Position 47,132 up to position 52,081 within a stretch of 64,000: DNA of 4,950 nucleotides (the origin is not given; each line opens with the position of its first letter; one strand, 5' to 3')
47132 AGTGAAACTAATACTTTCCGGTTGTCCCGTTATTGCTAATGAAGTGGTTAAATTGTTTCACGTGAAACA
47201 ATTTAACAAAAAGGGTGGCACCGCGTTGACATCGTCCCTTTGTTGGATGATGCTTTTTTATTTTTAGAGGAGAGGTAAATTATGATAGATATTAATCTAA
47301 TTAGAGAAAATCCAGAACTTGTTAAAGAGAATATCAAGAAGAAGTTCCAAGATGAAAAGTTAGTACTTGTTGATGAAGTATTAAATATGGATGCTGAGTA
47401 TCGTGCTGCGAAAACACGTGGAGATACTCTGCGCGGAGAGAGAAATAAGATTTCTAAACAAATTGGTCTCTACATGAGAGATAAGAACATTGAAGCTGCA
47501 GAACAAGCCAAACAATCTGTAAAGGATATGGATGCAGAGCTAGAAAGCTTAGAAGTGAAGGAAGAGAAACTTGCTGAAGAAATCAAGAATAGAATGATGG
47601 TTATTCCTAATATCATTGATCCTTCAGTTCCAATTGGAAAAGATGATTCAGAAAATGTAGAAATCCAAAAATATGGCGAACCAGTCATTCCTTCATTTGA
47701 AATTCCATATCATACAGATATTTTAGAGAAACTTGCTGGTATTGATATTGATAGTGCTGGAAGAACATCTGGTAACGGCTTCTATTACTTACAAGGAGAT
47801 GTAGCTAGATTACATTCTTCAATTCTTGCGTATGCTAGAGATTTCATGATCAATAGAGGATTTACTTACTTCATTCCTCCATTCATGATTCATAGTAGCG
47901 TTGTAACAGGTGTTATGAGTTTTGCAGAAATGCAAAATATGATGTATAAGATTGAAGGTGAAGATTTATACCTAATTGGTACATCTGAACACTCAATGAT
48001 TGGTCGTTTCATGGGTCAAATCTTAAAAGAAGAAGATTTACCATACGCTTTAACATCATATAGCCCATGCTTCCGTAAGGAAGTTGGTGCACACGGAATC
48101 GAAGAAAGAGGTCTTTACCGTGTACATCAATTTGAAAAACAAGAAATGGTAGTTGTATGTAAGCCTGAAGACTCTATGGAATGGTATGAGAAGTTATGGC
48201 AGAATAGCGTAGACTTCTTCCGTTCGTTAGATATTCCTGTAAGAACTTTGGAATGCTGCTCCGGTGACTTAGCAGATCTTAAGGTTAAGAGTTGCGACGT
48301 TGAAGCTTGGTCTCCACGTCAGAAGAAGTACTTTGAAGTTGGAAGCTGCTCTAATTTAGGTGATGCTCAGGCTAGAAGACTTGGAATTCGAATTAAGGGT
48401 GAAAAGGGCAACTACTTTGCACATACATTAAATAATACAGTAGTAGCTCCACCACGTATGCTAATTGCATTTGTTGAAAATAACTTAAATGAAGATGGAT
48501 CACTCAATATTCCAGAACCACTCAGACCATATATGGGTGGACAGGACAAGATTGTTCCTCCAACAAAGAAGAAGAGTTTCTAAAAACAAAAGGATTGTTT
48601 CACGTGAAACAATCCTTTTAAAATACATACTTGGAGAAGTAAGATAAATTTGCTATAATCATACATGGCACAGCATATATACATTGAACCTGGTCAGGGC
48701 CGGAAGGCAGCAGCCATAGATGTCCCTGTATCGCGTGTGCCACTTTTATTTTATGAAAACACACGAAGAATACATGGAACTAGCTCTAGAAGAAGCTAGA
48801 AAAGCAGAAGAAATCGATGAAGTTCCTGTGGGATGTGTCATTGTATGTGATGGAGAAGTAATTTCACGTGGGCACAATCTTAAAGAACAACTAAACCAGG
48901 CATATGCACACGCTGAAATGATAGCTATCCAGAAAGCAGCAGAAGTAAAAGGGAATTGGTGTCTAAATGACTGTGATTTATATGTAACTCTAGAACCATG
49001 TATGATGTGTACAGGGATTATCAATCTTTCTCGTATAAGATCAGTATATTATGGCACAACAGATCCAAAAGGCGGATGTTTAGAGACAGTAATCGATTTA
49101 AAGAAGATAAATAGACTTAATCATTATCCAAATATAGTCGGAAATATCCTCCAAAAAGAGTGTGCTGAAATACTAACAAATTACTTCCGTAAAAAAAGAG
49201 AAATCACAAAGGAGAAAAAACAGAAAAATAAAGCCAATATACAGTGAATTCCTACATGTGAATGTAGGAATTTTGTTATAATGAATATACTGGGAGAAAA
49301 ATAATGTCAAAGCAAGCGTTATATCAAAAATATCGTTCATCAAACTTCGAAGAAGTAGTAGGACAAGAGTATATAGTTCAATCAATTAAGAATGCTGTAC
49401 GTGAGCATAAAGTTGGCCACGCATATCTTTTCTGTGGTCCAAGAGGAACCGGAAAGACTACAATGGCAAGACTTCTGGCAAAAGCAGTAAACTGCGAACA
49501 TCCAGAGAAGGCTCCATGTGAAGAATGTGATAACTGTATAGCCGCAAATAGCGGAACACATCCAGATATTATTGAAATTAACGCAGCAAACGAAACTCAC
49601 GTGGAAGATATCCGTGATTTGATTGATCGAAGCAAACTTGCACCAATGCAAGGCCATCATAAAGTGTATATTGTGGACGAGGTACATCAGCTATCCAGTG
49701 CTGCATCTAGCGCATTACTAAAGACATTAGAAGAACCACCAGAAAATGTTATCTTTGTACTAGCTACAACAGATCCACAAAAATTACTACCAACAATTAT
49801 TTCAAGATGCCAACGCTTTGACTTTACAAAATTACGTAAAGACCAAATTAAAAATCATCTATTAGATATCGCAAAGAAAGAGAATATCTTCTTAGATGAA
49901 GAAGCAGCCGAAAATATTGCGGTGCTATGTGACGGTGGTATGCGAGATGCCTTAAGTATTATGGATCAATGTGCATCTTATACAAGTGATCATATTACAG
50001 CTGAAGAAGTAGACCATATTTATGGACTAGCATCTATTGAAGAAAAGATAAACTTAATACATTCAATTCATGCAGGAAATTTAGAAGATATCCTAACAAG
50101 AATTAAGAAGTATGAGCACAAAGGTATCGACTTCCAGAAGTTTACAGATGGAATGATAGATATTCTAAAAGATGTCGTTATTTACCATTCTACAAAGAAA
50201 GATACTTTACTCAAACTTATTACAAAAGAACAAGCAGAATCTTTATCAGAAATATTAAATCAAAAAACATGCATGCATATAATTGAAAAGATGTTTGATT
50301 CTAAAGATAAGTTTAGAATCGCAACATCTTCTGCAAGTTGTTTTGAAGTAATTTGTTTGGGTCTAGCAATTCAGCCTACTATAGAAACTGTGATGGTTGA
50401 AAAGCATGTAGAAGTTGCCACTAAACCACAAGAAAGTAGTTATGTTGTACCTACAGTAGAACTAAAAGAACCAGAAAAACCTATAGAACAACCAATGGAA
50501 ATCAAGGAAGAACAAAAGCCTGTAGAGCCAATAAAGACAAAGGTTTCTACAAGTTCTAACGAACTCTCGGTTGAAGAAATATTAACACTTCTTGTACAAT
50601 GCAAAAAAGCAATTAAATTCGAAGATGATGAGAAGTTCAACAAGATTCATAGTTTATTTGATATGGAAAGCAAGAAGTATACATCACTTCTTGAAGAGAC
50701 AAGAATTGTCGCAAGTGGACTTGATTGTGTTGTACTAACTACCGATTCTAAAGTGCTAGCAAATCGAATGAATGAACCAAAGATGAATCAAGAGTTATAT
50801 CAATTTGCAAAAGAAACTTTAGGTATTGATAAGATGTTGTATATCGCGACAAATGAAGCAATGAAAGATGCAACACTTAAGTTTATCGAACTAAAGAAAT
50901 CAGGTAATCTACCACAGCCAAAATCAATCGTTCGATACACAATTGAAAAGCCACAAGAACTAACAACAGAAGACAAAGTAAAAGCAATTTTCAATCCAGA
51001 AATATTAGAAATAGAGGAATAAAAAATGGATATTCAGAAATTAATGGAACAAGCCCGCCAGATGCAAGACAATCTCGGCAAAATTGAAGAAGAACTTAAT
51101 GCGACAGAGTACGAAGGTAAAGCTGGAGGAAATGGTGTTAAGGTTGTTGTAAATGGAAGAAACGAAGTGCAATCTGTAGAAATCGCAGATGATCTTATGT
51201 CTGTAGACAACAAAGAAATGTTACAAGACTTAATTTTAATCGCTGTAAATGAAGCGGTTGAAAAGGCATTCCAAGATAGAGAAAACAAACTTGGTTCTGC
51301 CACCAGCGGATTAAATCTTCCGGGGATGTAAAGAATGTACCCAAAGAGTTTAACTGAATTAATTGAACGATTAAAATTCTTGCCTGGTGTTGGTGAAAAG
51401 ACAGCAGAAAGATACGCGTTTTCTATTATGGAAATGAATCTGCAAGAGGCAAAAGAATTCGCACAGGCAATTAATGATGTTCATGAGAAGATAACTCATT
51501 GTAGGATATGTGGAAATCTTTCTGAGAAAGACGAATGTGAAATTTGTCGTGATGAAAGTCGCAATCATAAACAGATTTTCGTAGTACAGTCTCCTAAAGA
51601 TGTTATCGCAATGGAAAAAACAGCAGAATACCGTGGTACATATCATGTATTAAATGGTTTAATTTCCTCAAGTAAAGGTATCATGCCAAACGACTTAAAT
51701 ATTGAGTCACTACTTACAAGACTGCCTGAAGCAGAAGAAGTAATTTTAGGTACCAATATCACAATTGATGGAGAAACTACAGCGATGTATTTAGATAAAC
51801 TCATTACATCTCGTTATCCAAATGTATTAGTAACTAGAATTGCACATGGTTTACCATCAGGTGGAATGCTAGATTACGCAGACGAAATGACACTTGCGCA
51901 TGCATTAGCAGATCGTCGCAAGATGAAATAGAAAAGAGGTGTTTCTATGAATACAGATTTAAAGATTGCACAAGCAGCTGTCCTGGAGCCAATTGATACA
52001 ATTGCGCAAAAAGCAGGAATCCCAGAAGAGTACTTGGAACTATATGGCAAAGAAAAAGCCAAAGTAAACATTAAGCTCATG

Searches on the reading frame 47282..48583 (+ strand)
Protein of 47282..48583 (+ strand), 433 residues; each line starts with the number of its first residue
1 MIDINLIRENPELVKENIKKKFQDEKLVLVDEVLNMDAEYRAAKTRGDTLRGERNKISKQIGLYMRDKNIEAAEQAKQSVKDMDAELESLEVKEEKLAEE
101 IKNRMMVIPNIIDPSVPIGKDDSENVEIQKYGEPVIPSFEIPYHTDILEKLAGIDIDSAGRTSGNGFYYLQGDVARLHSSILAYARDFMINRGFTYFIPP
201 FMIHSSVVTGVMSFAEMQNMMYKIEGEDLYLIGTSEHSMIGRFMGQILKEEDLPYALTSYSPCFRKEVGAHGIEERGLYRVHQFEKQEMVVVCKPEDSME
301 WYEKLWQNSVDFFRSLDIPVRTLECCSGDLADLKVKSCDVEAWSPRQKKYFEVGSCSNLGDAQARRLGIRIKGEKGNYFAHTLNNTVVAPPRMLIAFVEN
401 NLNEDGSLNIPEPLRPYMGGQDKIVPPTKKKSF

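Call 27: search_protein_families(library=pfam, proteins=[window:47282-48583:+], max_evalue=0.00001)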
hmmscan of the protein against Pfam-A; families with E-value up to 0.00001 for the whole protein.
window:47282-48583:+ (433 aa): 2 families
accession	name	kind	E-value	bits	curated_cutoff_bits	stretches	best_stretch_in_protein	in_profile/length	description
PF00587.30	tRNA-synt_2b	-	1.3e-32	113.7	29.3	1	226-401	8-179/179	tRNA synthetase class II core domain (G, H, P, S and T)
PF02403.27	Seryl_tRNA_N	-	1.7e-24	86.5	28.2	1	1-111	1-107/108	Seryl-tRNA synthetase N-terminal domain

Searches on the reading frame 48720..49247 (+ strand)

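Call 27: search_protein_families(library=pfam, proteins=[window:48720-49247:+], max_evalue=0.00001)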
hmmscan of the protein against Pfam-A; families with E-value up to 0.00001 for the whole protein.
window:48720-49247:+ (175 aa): 3 families
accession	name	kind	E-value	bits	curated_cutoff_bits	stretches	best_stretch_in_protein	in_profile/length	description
PF14437.12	MafB19-deam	-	8.2e-40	136.4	27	1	15-160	3-142/142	MafB19-like deaminase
PF00383.29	dCMP_cyt_deam_1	-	1.1e-32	112.4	25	1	12-113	1-102/102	Cytidine and deoxycytidylate deaminase zinc-binding region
PF14439.12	Bd3614-deam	-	3.6e-07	30.6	38.5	1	39-128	13-105/113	Bd3614-like deaminase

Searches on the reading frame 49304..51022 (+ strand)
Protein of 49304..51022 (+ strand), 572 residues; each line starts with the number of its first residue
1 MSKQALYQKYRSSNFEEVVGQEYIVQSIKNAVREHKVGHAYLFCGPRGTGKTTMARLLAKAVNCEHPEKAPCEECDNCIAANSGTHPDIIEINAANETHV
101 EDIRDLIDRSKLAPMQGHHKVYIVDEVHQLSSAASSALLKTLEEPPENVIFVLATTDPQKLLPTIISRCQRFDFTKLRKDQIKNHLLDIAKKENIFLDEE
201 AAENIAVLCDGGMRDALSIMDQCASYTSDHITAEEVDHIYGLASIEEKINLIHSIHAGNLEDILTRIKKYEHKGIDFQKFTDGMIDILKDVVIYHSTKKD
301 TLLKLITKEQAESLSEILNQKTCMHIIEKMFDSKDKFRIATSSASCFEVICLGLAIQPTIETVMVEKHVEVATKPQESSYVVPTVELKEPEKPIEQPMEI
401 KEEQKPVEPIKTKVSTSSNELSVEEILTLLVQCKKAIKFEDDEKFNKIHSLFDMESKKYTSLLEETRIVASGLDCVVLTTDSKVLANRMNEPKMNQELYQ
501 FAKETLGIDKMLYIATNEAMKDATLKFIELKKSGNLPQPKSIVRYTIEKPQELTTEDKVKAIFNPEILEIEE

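Call 27: search_protein_families(library=pfam, proteins=[window:49304-51022:+], max_evalue=0.00001)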
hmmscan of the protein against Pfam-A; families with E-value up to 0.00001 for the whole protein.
window:49304-51022:+ (572 aa): 8 families
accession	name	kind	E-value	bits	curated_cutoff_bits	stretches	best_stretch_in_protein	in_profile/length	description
PF13177.12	DNA_pol3_delta2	-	4.6e-49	166.9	27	1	21-177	2-160/161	DNA polymerase III, delta subunit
PF00004.35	AAA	-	5.7e-15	56.4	21.2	1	42-172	2-126/131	ATPase family associated with various cellular activities (AAA)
PF22608.2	DNAX_ATPase_lid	-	2.4e-11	43.7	27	1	181-226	1-46/49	DNA polymerase III clamp loader subunit, ATPase lid domain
PF12169.13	DNA_pol3_gamma3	-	1.8e-08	34.7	24.4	1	231-356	1-129/143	DNA polymerase III subunits gamma and tau domain III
PF13238.12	AAA_18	-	2.4e-07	31.7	29.4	0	43-130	3-83/128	AAA domain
PF13401.12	AAA_22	-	7e-07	30.1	27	0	41-154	8-121/130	AAA domain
PF05496.18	RuvB_N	-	2.8e-06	27.6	27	0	11-65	2-60/159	Holliday junction DNA helicase RuvB P-loop domain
PF13173.12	AAA_14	-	6.9e-06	26.5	27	0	40-162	4-104/129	AAA domain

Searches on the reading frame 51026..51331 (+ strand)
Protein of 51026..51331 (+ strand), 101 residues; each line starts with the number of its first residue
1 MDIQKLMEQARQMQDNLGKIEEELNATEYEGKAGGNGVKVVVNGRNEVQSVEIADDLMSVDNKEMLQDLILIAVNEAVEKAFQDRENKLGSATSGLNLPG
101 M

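Call 27: search_protein_families(library=pfam, proteins=[window:51026-51331:+], max_evalue=0.00001)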
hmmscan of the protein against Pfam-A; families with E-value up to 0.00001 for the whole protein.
window:51026-51331:+ (101 aa): 1 family
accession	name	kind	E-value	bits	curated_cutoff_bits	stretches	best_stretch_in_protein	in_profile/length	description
PF02575.21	YbaB_DNA_bd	-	1.4e-26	93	25.5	1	7-97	1-91/91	YbaB/EbfC DNA-binding family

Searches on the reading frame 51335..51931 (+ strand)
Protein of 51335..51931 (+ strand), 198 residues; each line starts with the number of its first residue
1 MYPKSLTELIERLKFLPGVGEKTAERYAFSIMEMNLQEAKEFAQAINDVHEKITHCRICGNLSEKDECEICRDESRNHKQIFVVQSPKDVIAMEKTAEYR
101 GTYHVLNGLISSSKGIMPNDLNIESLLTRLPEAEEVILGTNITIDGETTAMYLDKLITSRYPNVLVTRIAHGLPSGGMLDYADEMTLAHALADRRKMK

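Call 27: search_protein_families(library=pfam, proteins=[window:51335-51931:+], max_evalue=0.00001)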
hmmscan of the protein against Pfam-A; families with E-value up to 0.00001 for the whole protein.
window:51335-51931:+ (198 aa): 5 families
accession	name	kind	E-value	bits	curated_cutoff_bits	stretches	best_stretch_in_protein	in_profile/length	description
PF13662.12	Toprim_4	-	6.8e-19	68.3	25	1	80-170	2-85/85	Toprim domain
PF21176.3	RecR_HhH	-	5.3e-14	52.2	27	1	7-49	2-44/45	RecR, helix-hairpin-helix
PF21175.2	RecR_C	-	1e-10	41.2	22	1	172-195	1-24/24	RecR, C-terminal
PF02132.21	RecR_ZnF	-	2.4e-08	34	22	1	53-73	1-21/21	RecR, Cys4-zinc finger domain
PF01751.28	Toprim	-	3.7e-08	33.9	23.1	1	80-163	1-90/96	Toprim domain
